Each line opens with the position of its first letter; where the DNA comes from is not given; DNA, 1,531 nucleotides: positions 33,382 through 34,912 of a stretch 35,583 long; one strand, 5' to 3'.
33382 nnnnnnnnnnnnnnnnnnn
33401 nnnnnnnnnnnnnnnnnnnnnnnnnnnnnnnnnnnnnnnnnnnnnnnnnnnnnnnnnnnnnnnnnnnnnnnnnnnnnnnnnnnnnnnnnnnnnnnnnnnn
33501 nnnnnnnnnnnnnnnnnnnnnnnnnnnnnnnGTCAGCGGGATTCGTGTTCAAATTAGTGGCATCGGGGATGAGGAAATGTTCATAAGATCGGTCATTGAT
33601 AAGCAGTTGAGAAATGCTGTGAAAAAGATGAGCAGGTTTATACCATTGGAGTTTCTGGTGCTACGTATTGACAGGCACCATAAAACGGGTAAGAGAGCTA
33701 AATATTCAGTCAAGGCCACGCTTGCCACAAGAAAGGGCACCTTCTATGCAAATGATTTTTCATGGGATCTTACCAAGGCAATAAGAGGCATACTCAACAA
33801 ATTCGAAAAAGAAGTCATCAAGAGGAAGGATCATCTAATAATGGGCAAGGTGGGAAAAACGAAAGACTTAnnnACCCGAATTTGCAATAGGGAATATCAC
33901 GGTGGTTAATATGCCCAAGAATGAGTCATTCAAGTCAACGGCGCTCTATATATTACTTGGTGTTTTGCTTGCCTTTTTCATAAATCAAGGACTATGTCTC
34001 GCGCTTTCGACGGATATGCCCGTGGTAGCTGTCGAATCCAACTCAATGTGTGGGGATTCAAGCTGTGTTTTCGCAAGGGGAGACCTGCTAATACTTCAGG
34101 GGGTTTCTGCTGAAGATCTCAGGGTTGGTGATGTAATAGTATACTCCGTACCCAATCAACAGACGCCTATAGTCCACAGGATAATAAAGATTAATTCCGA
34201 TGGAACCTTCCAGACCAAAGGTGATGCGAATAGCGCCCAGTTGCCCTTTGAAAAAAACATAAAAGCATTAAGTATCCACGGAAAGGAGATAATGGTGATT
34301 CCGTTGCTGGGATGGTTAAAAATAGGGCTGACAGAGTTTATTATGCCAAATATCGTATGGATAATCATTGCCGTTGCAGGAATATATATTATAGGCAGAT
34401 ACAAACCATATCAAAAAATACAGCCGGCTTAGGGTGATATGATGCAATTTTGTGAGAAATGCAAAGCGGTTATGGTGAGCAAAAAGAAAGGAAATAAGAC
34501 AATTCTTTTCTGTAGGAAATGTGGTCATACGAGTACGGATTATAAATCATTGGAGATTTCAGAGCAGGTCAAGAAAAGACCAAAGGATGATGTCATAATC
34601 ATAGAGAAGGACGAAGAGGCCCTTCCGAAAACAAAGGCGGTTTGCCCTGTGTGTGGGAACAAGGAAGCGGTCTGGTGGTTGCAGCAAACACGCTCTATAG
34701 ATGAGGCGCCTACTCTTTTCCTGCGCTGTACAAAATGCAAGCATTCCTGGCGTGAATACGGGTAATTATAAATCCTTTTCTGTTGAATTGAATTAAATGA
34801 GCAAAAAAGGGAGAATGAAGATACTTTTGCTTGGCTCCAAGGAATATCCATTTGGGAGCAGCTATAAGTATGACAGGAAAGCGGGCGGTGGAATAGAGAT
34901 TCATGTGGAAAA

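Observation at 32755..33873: Four CBS domains fused to an HPF/RaiA (S30AE)-like ribosome-hibernation domain, translationally coupled to rps17e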

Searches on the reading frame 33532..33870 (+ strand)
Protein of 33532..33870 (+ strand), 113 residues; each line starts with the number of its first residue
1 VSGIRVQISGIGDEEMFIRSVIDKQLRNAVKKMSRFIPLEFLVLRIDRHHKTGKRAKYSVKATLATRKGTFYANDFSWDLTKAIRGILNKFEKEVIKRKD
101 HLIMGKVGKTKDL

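Call 3: search_protein_families(library=pfam, proteins=[window:33532-33870:+], max_evalue=10)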
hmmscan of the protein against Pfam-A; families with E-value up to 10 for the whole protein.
window:33532-33870:+ (113 aa): 2 families
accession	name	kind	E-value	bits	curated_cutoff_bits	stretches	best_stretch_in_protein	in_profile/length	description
PF02482.25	Ribosomal_S30AE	-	0.0007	20.7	23.7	1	25-101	17-86/88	Sigma 54 modulation protein / S30EA ribosomal protein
PF25756.1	TPR_INTS8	-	0.23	10.6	27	1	70-107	34-71/488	INTS8, TPR repeats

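Call 4: search_protein_families(library=ncbifam, proteins=[window:33532-33870:+], max_evalue=10)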
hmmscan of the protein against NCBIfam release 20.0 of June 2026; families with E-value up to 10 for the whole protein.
window:33532-33870:+ (113 aa): 3 families
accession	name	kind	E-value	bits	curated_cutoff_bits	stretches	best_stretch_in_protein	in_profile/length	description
TIGR00741.1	yfiA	equivalog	9.5e-05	22.8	40.9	1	20-101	14-94/102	ribosome hibernation-promoting factor, HPF/YfiA family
NF058659.1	cispenta_AmcG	equivalog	0.021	14.5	80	1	59-101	10-52/157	cispentacin moiety biosynthesis protein AmcG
NF007780.0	PRK10470.1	equivalog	0.08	13.3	125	1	26-102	16-92/95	ribosome hibernation promoting factor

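Call 7: search_solved_structures(query=window:33532-33870:+, max_evalue=10, show_alignments=3)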
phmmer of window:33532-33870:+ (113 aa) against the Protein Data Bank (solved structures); distinct sequences matched with E-value up to 10: 5.
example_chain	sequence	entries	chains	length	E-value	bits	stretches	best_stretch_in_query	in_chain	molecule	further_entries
2rql_A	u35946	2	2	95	0.062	17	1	34-102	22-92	Probable sigma-54 modulation protein | Ribosome hibernation promoting factor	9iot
4v8h_AX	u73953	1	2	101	0.066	16.9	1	34-102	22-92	Probable sigma(54) modulation protein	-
6h4n_x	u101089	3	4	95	0.12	16.1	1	34-102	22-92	Ribosome hibernation promoting factor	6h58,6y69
7ane_h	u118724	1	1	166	0.26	15.1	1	29-86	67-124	uS14m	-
1imu_A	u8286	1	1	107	0.59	13.9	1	57-98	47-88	HYPOTHETICAL PROTEIN HI0257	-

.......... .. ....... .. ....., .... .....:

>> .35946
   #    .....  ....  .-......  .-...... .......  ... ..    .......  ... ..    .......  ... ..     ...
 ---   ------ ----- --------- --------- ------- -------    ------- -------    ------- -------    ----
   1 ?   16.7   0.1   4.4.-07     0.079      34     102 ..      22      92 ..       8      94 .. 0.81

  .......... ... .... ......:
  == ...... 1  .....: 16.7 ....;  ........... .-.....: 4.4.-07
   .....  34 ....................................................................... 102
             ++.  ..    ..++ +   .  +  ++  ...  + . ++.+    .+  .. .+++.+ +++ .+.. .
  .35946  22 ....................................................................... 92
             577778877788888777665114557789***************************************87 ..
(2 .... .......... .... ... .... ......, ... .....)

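Call 22: search_solved_structures(query=A2, max_evalue=1, show_alignments=3)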
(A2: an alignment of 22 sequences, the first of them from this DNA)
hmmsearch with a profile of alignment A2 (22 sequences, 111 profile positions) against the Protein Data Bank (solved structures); distinct sequences matched with E-value up to 1: 23.
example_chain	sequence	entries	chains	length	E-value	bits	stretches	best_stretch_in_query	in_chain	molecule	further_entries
1imu_A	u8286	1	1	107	2e-05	27.7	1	55-105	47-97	HYPOTHETICAL PROTEIN HI0257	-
9sr9_H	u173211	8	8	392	2.4e-05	27.5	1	40-106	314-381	Dehydrogenase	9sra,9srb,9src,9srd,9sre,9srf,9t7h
1l4s_A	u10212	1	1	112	0.00027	24.1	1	16-106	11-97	Protein yfiA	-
12dq_1y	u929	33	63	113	0.00027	24.1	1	16-106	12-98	Ribosome-associated inhibitor A | Protein yfiA | Protein Y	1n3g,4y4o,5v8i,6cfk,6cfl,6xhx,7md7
4v8i_AY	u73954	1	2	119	0.00031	23.9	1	16-106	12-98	Ribosome-associated inhibitor A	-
5fdu_1x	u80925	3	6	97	0.00035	23.7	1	15-103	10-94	Ribosome-associated inhibitor A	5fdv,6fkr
5myj_A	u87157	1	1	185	0.001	22.3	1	10-105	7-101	Ribosome hibernation promotion factor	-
4v4g_Aa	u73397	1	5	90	0.0019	21.4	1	15-99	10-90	protein Y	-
4v8h_AX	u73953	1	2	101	0.0028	20.8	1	15-105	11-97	Probable sigma(54) modulation protein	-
8rd8_D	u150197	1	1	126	0.0046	20.2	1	16-104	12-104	30S ribosomal protein S30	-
6h4n_x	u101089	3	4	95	0.0047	20.1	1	15-102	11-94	Ribosome hibernation promoting factor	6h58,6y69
2rql_A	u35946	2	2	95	0.0071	19.5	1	15-102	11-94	Probable sigma-54 modulation protein | Ribosome hibernation promoting factor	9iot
6qbz_A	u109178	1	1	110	0.024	17.8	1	13-106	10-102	Ribosome hibernation promoting factor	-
9u78_A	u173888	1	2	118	0.041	17.1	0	13-39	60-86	Single Chain Protein of De Novo Designed Helix Bundles-4EH2 with KDPV Loop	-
8uu4_w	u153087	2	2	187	0.053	16.7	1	10-105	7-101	Ribosome hibernation promoting factor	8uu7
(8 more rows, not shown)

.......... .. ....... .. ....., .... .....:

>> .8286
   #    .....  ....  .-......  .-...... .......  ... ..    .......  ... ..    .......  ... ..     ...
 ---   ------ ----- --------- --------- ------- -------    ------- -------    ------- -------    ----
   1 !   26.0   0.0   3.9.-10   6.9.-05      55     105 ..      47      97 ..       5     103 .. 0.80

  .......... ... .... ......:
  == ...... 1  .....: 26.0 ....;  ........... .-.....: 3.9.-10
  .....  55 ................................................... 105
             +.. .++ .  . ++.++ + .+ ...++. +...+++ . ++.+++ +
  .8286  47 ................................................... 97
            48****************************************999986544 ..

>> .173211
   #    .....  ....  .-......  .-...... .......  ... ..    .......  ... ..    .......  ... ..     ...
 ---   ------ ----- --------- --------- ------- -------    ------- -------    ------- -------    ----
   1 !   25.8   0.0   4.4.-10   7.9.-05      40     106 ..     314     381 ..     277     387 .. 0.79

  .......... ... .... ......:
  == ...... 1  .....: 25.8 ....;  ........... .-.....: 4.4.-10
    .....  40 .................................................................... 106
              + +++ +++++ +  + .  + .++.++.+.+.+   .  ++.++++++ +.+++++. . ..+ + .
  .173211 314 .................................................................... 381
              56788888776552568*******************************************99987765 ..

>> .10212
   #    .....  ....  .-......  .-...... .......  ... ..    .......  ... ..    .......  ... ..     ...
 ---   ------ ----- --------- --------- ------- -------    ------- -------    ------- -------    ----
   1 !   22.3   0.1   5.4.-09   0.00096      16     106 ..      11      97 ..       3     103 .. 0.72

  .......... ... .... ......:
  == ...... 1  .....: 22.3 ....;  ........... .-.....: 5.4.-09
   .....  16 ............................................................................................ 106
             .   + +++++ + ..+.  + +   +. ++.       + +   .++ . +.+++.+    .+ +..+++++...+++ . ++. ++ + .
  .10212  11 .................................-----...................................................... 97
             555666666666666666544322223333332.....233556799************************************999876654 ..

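Call 23: search_protein_families(library=pfam, alignment_id=A2, max_evalue=0.01)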
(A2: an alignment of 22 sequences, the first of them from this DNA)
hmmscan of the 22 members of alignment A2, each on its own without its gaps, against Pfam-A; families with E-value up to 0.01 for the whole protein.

A. member 1, seq(111 aa): 1 family
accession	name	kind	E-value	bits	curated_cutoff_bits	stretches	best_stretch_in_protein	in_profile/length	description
PF02482.25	Ribosomal_S30AE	-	0.00066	20.8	23.7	1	23-99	17-86/88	Sigma 54 modulation protein / S30EA ribosomal protein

B. families by the number of members that match (of 22 scanned): 2 families
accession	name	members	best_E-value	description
PF02482.25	Ribosomal_S30AE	18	1.8e-09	Sigma 54 modulation protein / S30EA ribosomal protein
PF00814.31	TsaD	1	0.0019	tRNA N6-adenosine threonylcarbamoyltransferase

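Call 39: predict_structure(alignment_id=A2)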
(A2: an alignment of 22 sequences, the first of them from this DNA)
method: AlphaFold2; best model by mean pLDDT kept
length: 111 residues; sequences in the alignment: 22
mean_pLDDT: 85.7   pTM: 0.74
mean pLDDT of the five models: 85.7, 85.2, 84.1, 83.9, 82.4
residues with pLDDT >= 90: 64; 70-90: 32; 50-70: 11; < 50: 4
segments of 3 or more residues with pLDDT < 50: 109-111
pLDDT, mean of each block of 10 residues (from residue 1): 84 88 93 91 87 88 93 94 95 80 53 45
secondary structure, 60 per line:
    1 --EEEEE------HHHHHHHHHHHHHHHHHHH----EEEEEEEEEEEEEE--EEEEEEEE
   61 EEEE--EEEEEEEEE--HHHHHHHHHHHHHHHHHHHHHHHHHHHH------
elements in order: E3-7 H14-32 E37-50 E53-64 E67-75 H78-105

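Call 43: fold_search(model_id=the predicted structure, library=pdb)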
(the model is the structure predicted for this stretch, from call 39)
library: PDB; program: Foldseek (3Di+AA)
matches with E <= 10: 1207; with E <= 0.001: 33
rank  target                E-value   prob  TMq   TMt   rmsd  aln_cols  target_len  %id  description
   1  5mmj_y                3.8e-07  1.00  0.72  0.69   3.7       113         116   15  Structure of the small subunit of the chloroplast ribosome (released 2017-01-11)
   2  6eri_BV               1.1e-06  1.00  0.71  0.74   2.9       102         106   17  Structure of the chloroplast ribosome with chl-RRF and hibernation-promoting factor (released 2018-04-18)
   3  5zep_x                6.5e-06  1.00  0.69  0.76   2.6        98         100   12  M. smegmatis hibernating state 70S ribosome structure (released 2018-09-26)
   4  3tqm_C                9.6e-06  1.00  0.57  0.66   4.1       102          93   20  Structure of an ribosomal subunit interface protein from Coxiella burnetii (released 2011-09-28)
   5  5x8r_y                1.0e-05  1.00  0.70  0.72   2.8       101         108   17  Structure of the 30S small subunit of chloroplast ribosome from spinach (released 2017-06-07)
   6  6h4n_x                1.0e-05  1.00  0.63  0.71   3.7       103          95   18  Structure of a hibernating 100S ribosome reveals an inactive conformation of the ribosomal protein S1 - 70S Hibernatin (released 2018-09-05)
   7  8uu7_w                1.7e-05  1.00  0.61  0.67   3.8       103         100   18  Cryo-EM structure of the Listeria innocua 70S ribosome in complex with HflXr, HPF, and E-site tRNA (structure II-B) (released 2024-02-28)
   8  4hei_A                1.8e-05  1.00  0.62  0.73   3.3        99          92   17  2A X-RAY STRUCTURE OF HPF from VIBRIO CHOLERAE (released 2012-10-24)
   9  3tqm_B                2.2e-05  1.00  0.57  0.66   4.1       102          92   20  Structure of an ribosomal subunit interface protein from Coxiella burnetii (released 2011-09-28)
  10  7m4z_v                2.2e-05  1.00  0.57  0.61   4.6       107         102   10  A. baumannii Ribosome-Eravacycline complex: hpf-bound 70S (released 2021-05-19)
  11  6qbz_MODEL_1_A        2.5e-05  1.00  0.58  0.59   4.9       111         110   22  Solution structure of the N-terminal domain of the Staphylococcus aureus Hibernation Promoting Factor (released 2019-06-19)
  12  8rd8_D                2.7e-05  1.00  0.68  0.72   3.5       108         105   14  Cryo-EM structure of P. urativorans 70S ribosome in complex with hibernation factors Balon and RaiA (structure 1). (released 2024-02-21)
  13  2rql_MODEL_1_A        3.3e-05  1.00  0.66  0.75   2.7       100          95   16  Solution structure of the E. coli ribosome hibernation promoting factor HPF (released 2010-02-02)
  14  2ywq_C                3.5e-05  1.00  0.54  0.64   3.7        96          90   20  Crystal structure of Thermus thermophilus Protein Y N-terminal domain (released 2008-04-15)
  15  3tqm_A                3.7e-05  1.00  0.57  0.67   4.0       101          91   21  Structure of an ribosomal subunit interface protein from Coxiella burnetii (released 2011-09-28)
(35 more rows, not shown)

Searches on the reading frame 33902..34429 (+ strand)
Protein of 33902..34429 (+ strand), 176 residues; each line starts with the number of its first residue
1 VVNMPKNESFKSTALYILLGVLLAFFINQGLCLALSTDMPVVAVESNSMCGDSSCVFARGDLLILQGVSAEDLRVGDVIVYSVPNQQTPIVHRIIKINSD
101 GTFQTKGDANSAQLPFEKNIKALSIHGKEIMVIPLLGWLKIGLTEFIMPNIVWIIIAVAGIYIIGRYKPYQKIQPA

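Call 52: search_protein_families(library=pfam, proteins=[window:33902-34429:+], max_evalue=0.001)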
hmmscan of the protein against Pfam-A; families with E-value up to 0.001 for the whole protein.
window:33902-34429:+ (176 aa): 0 families

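Call 65: search_protein_families(library=pfam, proteins=[window:33902-34429:+], max_evalue=1)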
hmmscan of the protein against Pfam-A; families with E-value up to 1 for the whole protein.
window:33902-34429:+ (176 aa): 2 families
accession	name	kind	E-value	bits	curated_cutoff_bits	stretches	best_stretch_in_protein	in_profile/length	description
PF24253.1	DUF7454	-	0.01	16.2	27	1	68-103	4-39/59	Domain of unknown function (DUF7454)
PF12420.13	DUF3671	-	0.13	12.1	34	1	15-174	161-219/223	Fam-L, Fam-M like protein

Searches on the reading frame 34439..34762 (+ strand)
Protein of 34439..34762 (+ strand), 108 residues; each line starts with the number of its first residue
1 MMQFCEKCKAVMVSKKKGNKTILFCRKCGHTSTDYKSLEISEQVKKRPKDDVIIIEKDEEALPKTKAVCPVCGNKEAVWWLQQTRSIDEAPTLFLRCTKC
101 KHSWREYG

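Call 52: search_protein_families(library=pfam, proteins=[window:34439-34762:+], max_evalue=0.001)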
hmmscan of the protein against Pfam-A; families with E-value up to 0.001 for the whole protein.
window:34439-34762:+ (108 aa): 4 families
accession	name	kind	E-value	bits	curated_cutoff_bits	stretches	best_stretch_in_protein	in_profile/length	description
PF01096.23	Zn_ribbon_TFIIS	-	2e-18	66.3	21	1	68-105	2-39/39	Transcription factor S-II (TFIIS)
PF24042.1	DUF7351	-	0.00011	22.5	31.2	1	5-105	4-105/177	Domain of unknown function (DUF7351)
PF02150.21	Zn_ribbon_RPB9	-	0.00014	22.1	25.2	1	2-29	1-28/36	RNA polymerases M/15 Kd subunit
PF19769.4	CPxCG_zf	-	0.00018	21.8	27.2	0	69-104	1-33/183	CPxCG-related zinc finger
